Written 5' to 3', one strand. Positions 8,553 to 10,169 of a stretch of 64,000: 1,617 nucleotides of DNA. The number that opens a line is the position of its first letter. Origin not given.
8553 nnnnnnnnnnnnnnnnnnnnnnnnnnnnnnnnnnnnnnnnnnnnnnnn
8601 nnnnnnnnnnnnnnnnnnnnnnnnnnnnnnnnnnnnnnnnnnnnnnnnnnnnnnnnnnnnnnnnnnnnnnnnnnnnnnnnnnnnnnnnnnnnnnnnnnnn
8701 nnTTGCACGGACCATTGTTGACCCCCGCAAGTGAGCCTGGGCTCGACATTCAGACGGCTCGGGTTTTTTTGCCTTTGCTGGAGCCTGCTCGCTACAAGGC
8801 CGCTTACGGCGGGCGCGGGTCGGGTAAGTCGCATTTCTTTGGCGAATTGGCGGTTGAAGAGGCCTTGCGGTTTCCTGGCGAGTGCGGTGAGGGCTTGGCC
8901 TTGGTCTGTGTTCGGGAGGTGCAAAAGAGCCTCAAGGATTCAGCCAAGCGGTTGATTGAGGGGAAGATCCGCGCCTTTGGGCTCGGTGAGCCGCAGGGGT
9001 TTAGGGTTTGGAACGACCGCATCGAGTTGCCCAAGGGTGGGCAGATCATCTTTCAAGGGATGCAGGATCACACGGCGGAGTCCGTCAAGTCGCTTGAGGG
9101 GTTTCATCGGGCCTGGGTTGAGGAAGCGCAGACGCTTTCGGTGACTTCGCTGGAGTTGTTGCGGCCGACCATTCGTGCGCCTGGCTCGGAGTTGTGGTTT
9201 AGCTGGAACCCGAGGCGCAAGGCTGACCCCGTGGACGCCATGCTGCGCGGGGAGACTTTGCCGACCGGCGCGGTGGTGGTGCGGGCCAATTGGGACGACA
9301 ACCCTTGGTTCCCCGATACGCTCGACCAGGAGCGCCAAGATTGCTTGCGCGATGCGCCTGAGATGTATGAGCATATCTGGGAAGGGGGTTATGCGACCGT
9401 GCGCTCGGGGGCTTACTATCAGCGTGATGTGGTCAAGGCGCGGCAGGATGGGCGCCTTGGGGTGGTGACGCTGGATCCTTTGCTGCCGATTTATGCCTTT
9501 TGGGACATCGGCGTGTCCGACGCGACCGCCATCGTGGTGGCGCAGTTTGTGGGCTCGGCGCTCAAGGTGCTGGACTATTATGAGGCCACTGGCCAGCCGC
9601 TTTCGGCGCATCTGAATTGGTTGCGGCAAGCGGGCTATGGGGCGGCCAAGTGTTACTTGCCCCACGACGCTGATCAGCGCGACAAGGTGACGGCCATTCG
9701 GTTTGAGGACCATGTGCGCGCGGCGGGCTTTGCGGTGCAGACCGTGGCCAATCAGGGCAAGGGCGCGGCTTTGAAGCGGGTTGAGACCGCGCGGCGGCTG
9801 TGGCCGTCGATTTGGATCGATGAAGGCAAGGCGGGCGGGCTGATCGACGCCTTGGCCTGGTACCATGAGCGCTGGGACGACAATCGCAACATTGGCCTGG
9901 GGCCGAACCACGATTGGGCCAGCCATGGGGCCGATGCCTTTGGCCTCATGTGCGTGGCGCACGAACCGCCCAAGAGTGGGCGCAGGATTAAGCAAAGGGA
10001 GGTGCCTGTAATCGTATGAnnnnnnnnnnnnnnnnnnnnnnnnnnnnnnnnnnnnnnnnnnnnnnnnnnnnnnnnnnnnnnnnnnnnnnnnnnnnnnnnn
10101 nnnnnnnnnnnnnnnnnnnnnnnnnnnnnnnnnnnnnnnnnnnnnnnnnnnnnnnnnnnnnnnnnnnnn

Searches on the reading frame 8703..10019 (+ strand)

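Call 65: search_protein_families(library=phrogs, proteins=[window:8703-10019:+], max_evalue=0.00001)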
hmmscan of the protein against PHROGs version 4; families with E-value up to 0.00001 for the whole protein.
window:8703-10019:+ (438 aa): 4 families
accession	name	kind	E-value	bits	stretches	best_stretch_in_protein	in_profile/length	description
phrog_3717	-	head and packaging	1.5e-48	166.6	1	28-250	22-244/277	terminase large subunit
phrog_2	-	head and packaging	4.1e-38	132.7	1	23-430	275-603/807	terminase large subunit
phrog_2472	-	unknown function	1.8e-21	77.8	1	222-421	103-309/324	-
phrog_979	-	head and packaging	6.8e-07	29.3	0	36-172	173-306/642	terminase large subunit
